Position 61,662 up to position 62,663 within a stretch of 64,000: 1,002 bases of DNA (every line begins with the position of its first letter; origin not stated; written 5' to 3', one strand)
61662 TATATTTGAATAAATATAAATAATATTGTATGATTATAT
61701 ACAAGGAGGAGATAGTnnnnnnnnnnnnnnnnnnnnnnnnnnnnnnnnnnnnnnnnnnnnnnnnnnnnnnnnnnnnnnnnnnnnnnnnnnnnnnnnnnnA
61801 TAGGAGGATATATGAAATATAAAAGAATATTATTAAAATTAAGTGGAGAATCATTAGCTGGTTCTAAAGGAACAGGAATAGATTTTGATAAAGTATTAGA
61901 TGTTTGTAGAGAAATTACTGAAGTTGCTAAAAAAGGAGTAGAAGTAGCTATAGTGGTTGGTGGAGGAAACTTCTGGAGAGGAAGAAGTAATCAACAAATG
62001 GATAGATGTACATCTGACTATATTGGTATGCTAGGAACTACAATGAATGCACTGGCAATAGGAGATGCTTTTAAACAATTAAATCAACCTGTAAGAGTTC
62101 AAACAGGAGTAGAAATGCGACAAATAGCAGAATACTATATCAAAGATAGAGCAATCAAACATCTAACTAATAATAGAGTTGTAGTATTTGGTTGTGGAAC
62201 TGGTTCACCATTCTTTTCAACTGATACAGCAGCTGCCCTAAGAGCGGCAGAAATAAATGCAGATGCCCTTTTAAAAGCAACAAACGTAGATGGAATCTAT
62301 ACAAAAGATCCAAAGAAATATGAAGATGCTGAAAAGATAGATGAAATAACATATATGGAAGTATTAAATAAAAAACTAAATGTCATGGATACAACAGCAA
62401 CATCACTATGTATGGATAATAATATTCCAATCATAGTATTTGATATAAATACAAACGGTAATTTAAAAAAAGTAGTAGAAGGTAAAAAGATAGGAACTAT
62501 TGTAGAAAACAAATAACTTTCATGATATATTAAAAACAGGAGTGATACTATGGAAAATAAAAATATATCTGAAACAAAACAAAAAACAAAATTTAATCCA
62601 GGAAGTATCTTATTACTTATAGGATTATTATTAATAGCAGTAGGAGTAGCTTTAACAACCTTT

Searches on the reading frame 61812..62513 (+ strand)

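Call 17: search_protein_families(library=pfam, proteins=[window:61812-62513:+], max_evalue=0.001)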
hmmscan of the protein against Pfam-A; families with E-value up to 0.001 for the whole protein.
window:61812-62513:+ (234 aa): 1 family
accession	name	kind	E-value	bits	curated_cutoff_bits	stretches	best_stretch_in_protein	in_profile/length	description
PF00696.33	AA_kinase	-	7.5e-39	134.3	24.9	1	4-211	1-234/234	Amino acid kinase family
